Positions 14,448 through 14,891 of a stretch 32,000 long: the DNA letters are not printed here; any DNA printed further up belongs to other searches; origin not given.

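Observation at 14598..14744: Hidden 48-codon Cys/His-rich microORF between the ArsR repressor and the ABC ATPase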

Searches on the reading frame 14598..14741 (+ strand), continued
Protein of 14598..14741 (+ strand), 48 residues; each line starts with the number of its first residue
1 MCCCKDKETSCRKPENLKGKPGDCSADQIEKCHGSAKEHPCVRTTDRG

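Call 30: find_homologous_proteins(query=A2, max_evalue=0.001)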
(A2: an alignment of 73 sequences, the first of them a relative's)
Query A2 (73 sequences) (48 aa, profile of the alignment): 1996 proteins with E <= 0.001 among 2854 candidates; the best 120 are listed.
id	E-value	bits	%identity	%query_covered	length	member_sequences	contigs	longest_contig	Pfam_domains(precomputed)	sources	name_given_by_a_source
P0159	3.8e-35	137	53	79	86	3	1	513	-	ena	-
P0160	1.2e-34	136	59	92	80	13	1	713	-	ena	-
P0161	4.9e-34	134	62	94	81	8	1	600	-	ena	-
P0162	5.2e-34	134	60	73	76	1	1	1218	-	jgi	jgi:hypothetical protein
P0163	7.9e-34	133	58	90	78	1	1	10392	-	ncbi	-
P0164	7.9e-34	133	61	85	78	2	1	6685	-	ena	-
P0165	8.3e-34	133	59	81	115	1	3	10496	-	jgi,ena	-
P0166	8.8e-34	133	60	83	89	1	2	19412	-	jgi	-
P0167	1.3e-33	132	53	90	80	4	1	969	-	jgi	-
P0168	1.3e-33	132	65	90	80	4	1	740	-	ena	-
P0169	1.3e-33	132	56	90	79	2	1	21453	-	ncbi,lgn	-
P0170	1.3e-33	132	55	83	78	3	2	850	-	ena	-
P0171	1.9e-33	132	58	94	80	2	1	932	-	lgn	-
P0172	2.2e-33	132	58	79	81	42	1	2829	-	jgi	-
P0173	3.1e-33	131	53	90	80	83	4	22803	-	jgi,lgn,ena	-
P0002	5.6e-33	130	59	96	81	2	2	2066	-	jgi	-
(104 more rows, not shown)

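Call 34: search_protein_families(library=pfam, proteins=[L027:3328-7914:+, L064:5087-7750:+, L024:5416-7182:+, L033:4978-6153:+, L040:1662-3281:+, L072:3866-5086:+, L013:5348-5698:+, L070:5081-5458:+, L050:5432-5752:+, L081:1644-2396:+], max_evalue=0.001)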
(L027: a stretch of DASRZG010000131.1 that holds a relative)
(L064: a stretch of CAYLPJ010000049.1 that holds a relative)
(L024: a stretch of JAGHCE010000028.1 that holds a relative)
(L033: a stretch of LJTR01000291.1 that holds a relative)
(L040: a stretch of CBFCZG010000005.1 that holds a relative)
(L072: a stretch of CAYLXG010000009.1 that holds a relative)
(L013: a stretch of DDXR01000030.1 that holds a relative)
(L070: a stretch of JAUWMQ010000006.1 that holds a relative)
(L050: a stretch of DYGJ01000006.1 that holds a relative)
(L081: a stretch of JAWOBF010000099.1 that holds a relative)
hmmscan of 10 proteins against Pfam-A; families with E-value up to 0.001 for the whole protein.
L027:3328-7914:+ (1529 aa): 3 families
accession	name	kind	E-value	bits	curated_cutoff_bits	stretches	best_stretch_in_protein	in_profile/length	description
PF03160.20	Calx-beta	-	2.5e-35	121.5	27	3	642-732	24-116/119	Calx-beta domain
PF22352.2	K319L-like_PKD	-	2.6e-06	27.8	27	1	1452-1525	1-72/84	K319L-like, PKD domain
PF16397.10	DUF5006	-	3.5e-05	23.5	34.1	0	542-715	67-234/263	Domain of unknown function (DUF5006)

L064:5087-7750:+ (887 aa): 1 family
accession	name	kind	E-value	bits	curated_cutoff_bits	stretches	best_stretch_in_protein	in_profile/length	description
PF16126.11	DUF4838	-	1.1e-43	150.1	26.6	1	209-523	1-323/325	Domain of unknown function (DUF4838)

L024:5416-7182:+ (588 aa): 3 families
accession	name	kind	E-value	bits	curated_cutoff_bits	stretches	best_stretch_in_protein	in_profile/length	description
PF00884.28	Sulfatase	-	1.9e-25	90.2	25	1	94-452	19-301/301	Sulfatase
PF16347.10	SGSH_C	-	3.8e-09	37.3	29.3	1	399-551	1-149/154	N-sulphoglucosamine sulphohydrolase, C-terminal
PF01663.27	Phosphodiest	-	4.1e-06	27.1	23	0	364-398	189-223/342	Type I phosphodiesterase / nucleotide pyrophosphatase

L033:4978-6153:+ (391 aa): 18 families
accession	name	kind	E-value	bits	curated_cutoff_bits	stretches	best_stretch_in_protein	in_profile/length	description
PF07992.20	Pyr_redox_2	-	4.2e-57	194.2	26.1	1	109-383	2-278/291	Pyridine nucleotide-disulphide oxidoreductase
PF21349.2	RUBY_RBDX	-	3.2e-26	90.9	26.5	2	17-46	1-30/30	Rubrerythrin, rubredoxin-like domain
PF00070.33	Pyr_redox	-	1.4e-19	70.8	22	1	250-329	1-81/82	Pyridine nucleotide-disulphide oxidoreductase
PF01266.30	DAO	-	8.7e-12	45.7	27.9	0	252-280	3-31/353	FAD dependent oxidoreductase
PF03486.20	HI0933_like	-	1.2e-10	41.8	50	0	109-143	2-34/244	HI0933-like protein Rossmann domain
PF01134.28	GIDA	-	5e-10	39.4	22.1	0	251-278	2-29/391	Glucose inhibited division protein A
PF13738.12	Pyr_redox_3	-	1.1e-08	35.1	30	1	245-379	161-305/305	Pyridine nucleotide-disulphide oxidoreductase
PF13450.12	NAD_binding_8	-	1.2e-07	32.4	21.9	0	254-280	2-28/68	NAD(P)-binding Rossmann-like domain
PF05834.18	Lycopene_cycl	-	3e-06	27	23.4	0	110-144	2-36/380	Lycopene cyclase protein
PF01262.27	AlaDh_PNT_C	-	5.4e-06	26.4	23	0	106-136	22-57/214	Alanine dehydrogenase/PNT, C-terminal domain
PF23458.2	DUF7130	-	6.4e-06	26.4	35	0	16-45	53-83/89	Domain of unknown function (DUF7130)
PF13241.12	NAD_binding_7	-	7.5e-06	26.9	22.1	0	246-344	5-71/104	Putative NAD(P)-binding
PF04820.20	Trp_halogenase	-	1e-05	25.1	21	0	295-347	163-216/458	Tryptophan halogenase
PF00890.30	FAD_binding_2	-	5.6e-05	22.9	20.4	0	110-141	2-31/414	FAD binding domain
PF12831.13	FAD_oxidored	-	9.6e-05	22.3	27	0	110-134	2-26/416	FAD dependent oxidoreductase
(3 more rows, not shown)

L040:1662-3281:+ (539 aa): 5 families
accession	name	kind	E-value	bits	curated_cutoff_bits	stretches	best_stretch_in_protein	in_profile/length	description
PF07228.17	SpoIIE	-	1.2e-27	97.5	25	1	348-533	6-191/192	Stage II sporulation protein E (SpoIIE)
PF16697.10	Yop-YscD_cpl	-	1e-08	35.7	33.2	1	8-93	5-90/94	Inner membrane component of T3SS, cytoplasmic domain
PF13185.12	GAF_2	-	1.3e-08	35.6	28.6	1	155-275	3-131/136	GAF domain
PF00498.31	FHA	-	8.1e-07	29.8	20.7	1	23-86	2-66/67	FHA domain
PF01590.32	GAF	-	1.1e-05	26.4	22.4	1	155-275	1-129/133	GAF domain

L072:3866-5086:+ (406 aa): 1 family
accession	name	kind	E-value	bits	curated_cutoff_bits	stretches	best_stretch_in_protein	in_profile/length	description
PF00155.27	Aminotran_1_2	-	2.7e-37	129.3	19.7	1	43-380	18-359/361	Aminotransferase class I and II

L013:5348-5698:+ (116 aa): 0 families

L070:5081-5458:+ (125 aa): 0 families

L050:5432-5752:+ (106 aa): 1 family
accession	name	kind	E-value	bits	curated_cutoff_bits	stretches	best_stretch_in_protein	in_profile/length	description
PF07927.17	HicA_toxin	-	2.8e-09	37.4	27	1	36-91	1-58/58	HicA toxin of bacterial toxin-antitoxin,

L081:1644-2396:+ (250 aa): 0 families

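Call 35: predict_structure(alignment_id=A2)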
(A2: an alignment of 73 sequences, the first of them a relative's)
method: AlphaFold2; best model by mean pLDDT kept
length: 48 residues; sequences in the alignment: 73
mean_pLDDT: 65.8   pTM: 0.40
mean pLDDT of the five models: 65.8, 64.9, 64.3, 63.7, 60.6
residues with pLDDT >= 90: 0; 70-90: 23; 50-70: 20; < 50: 5
segments of 3 or more residues with pLDDT < 50: 1-4
pLDDT, mean of each block of 10 residues (from residue 1): 52 72 75 70 57
secondary structure, 60 per line:
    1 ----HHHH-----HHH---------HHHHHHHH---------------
elements in order: H5-8 H26-33

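Call 36: find_homologous_proteins(query=P0098, max_evalue=1e-10)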
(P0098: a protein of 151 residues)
Query P0098 (151 aa): 1027 proteins with E <= 1e-10 among 1528 candidates; the best 120 are listed.
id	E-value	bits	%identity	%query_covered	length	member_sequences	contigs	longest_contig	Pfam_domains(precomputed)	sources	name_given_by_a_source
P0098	5.6e-97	340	100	100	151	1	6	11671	PF12840.14,PF13412.13,PF08279.19,PF01022.27,PF12802.14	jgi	jgi:ArsR family transcriptional regulator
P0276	7.6e-84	297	86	100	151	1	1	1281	PF12840.14,PF01022.27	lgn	-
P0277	1.2e-83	296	88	100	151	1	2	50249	PF12840.14,PF13412.13,PF08279.19,PF01022.27,PF12802.14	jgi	jgi:ArsR family transcriptional regulator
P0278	1.1e-81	290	85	100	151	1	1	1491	PF12840.14,PF01022.27,PF12802.14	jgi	-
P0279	1.8e-81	289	82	100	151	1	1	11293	PF12840.14,PF01022.27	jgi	-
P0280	8.0e-81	287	86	99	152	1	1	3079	PF12840.14,PF13412.13,PF01022.27,PF12802.14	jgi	jgi:DNA-binding transcriptional ArsR family regulator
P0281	2.7e-80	286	84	99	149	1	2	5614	PF12840.14,PF13412.13,PF08279.19,PF01022.27,PF12802.14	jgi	jgi:ArsR family transcriptional regulator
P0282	1.4e-79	283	84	100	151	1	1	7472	PF12840.14,PF01022.27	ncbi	-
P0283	1.5e-79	283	87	94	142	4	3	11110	PF12840.14,PF13412.13,PF08279.19,PF01022.27,PF12802.14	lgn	-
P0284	3.0e-79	282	83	100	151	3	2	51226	PF12840.14,PF13412.13,PF08279.19,PF01022.27,PF12802.14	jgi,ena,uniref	uniref:Transcriptional regulator n=1 Tax=Desulfobacca acetoxidans TaxID=60893 RepID=A0A7V6A3Q2_9BACT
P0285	5.2e-78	278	85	94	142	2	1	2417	PF12840.14,PF01022.27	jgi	jgi:ArsR family transcriptional regulator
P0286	9.7e-78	277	86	94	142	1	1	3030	PF12840.14,PF13412.13,PF08279.19,PF01022.27,PF12802.14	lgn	-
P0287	1.6e-77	277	82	99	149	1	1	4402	PF12840.14,PF13412.13,PF08279.19,PF01022.27,PF12802.14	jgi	jgi:ArsR family transcriptional regulator, arsenate/arsenite/antimonite-responsive transcriptional r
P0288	7.0e-77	274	81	100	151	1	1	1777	PF12840.14,PF08279.19,PF01022.27,PF12802.14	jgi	-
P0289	1.1e-76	274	80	100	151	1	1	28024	PF12840.14,PF13412.13,PF08279.19,PF01022.27,PF12802.14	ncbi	ncbi:MAG: ArsR/SmtB family transcription factor [Thermodesulfobacteriota bacterium]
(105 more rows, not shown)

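Call 39: fold_search(model_id=the predicted structure, library=pdb)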
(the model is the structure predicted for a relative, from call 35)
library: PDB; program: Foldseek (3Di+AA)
matches with E <= 10: 1; with E <= 0.001: 0
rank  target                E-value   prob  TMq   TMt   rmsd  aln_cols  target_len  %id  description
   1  7o7t                  8.5e+00  0.01  0.22  0.03   5.7        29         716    7  Structure of the PL6 family alginate lyase Patl3640 from Pseudoalteromonas atlantica T6c in complex with 4-deoxy-L-eryth (released 2021-07-28)

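Call 54: search_protein_families(library=pfam, proteins=[L052:303-3380:+, L065:1399-4509:+, L077:1352-4429:+, L047:5373-7298:+, L047:2253-4934:-, L061:2336-2995:+, L060:2858-3388:+, L044:5299-6378:+], max_evalue=0.001)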
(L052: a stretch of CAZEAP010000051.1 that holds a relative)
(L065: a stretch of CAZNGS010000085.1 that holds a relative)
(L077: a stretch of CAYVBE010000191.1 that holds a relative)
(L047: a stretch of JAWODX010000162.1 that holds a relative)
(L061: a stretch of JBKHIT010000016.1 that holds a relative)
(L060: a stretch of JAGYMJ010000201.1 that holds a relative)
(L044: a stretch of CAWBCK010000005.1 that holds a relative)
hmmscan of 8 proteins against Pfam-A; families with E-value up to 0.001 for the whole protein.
L052:303-3380:+ (1025 aa): 2 families
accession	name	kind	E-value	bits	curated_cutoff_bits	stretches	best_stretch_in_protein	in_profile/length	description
PF00873.25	ACR_tran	-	1.2e-240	801.7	28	1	5-1015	3-1020/1021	AcrB/AcrD/AcrF family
PF02355.23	SecD_SecF_C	-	7.5e-06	25.9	20.5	1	853-1014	27-185/189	Protein export membrane protein SecD/SecF, C-terminal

L065:1399-4509:+ (1036 aa): 2 families
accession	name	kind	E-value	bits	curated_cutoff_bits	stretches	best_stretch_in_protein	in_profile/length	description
PF00873.25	ACR_tran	-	2.5e-248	827.1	28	1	4-1015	2-1020/1021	AcrB/AcrD/AcrF family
PF02355.23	SecD_SecF_C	-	0.0006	19.7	20.5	0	853-1013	27-184/189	Protein export membrane protein SecD/SecF, C-terminal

L077:1352-4429:+ (1025 aa): 1 family
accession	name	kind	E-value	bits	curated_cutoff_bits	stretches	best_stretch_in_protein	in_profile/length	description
PF00873.25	ACR_tran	-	4.8e-248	826.2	28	1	4-1015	2-1020/1021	AcrB/AcrD/AcrF family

L047:5373-7298:+ (641 aa): 0 families

L047:2253-4934:- (893 aa): 0 families

L061:2336-2995:+ (219 aa): 6 families
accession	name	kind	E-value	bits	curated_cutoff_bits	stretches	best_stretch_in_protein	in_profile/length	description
PF08241.18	Methyltransf_11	-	1.5e-18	67.6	21.2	1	37-134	1-94/95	Methyltransferase domain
PF13649.12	Methyltransf_25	-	6.8e-17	62.4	27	1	37-131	2-97/97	Methyltransferase domain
PF13847.12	Methyltransf_31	-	3.5e-13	49.9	27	1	37-134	8-108/145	Methyltransferase domain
PF08242.18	Methyltransf_12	-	7.2e-10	39.9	30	1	37-132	1-97/98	Methyltransferase domain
PF01209.24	Ubie_methyltran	-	1.9e-09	37.7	20.1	1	36-133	51-149/233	ubiE/COQ5 methyltransferase family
PF24675.1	NpmA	-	0.00011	22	60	1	24-95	15-90/214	16S rRNA (adenine(1408)-N(1))-methyltransferase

L060:2858-3388:+ (176 aa): 7 families
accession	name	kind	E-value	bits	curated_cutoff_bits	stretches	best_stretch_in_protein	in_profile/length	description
PF08241.18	Methyltransf_11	-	2.2e-16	60.7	21.2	1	25-122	1-94/95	Methyltransferase domain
PF13649.12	Methyltransf_25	-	4.1e-16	59.9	27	1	25-119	2-97/97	Methyltransferase domain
PF13847.12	Methyltransf_31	-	3.3e-13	50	27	1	24-169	7-145/145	Methyltransferase domain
PF01209.24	Ubie_methyltran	-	1.1e-10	41.7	20.1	1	24-122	51-150/233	ubiE/COQ5 methyltransferase family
PF08242.18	Methyltransf_12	-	2.6e-10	41.3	30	1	25-120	1-97/98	Methyltransferase domain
PF13489.12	Methyltransf_23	-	1.1e-07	32.1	27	1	16-169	18-158/164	Methyltransferase domain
PF05175.20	MTS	-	0.00037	20.6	23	1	20-94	31-104/170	Methyltransferase small domain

L044:5299-6378:+ (359 aa): 3 families
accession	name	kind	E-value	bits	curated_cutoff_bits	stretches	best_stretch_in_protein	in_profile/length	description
PF13437.12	HlyD_3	-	8.7e-23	81.5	22.2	1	223-317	1-96/106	HlyD family secretion protein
PF16576.10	HlyD_D23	-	6e-17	62.1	30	1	79-310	13-197/214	Barrel-sandwich domain of CusB or HlyD membrane-fusion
PF13533.13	Biotin_lipoyl_2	-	2.2e-05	24.6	29.8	1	90-117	5-32/32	Biotin-lipoyl like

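Call 55: search_dna_similar(query=window:14598-14741:+, collection=plasmids, mode=protein, max_evalue=0.01)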
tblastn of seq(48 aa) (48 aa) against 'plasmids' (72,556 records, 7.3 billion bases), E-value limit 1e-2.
No match.

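Call 57: find_encoding_contigs(protein=P0001, flank=4000, max_places=3)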
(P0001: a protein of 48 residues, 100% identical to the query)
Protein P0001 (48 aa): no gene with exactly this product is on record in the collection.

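Call 58: find_encoding_contigs(protein=P0284, flank=6000, max_places=4)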
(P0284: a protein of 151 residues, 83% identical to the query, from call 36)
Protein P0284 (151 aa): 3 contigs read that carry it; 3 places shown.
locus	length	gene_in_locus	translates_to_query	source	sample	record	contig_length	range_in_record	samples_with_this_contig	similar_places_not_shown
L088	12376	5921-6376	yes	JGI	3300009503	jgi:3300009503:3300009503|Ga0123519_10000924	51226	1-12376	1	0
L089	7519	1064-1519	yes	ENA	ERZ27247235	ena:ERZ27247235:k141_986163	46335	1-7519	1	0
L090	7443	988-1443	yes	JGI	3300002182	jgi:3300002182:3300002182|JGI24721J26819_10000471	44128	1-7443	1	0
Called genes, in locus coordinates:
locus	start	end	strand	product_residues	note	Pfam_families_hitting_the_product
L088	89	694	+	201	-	PF02457:DAC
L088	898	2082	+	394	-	PF07690:MFS_1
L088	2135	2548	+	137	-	PF00582:Usp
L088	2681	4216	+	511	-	PF00488:MutS_V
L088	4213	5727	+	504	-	PF00488:MutS_V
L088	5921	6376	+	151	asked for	PF12840:HTH_20, PF01022:HTH_5, PF08279:HTH_11 (faint), PF12802:MarR_2 (weak), PF13412:HTH_24 (weak)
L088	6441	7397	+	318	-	PF00005:ABC_tran, PF13304:AAA_21, PF13732:DrrA1-3_C (weak)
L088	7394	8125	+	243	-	PF01061:ABC2_membrane, PF12698:ABC2_membrane_3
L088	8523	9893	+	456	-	PF02321:OEP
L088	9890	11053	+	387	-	PF00364:Biotin_lipoyl (faint), PF25917:BSH_RND, PF25919:BSH_CusB (weak), PF25973:BSH_CzcB, PF25876:HH_MFP_RND (weak), PF25975:CzcB_C (weak), PF25989:YknX_C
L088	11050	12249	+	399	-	PF12704:MacB_PCD, PF02687:FtsX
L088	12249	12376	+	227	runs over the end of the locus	PF00005:ABC_tran, PF13304:AAA_21 (faint), PF02463:SMC_N (weak)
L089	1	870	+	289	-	?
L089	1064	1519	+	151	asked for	PF12840:HTH_20, PF01022:HTH_5, PF08279:HTH_11 (faint), PF12802:MarR_2 (weak), PF13412:HTH_24 (weak)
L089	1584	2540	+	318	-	PF00005:ABC_tran, PF13304:AAA_21, PF13732:DrrA1-3_C (weak)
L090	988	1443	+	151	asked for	PF12840:HTH_20, PF01022:HTH_5, PF08279:HTH_11 (faint), PF12802:MarR_2 (weak), PF13412:HTH_24 (weak)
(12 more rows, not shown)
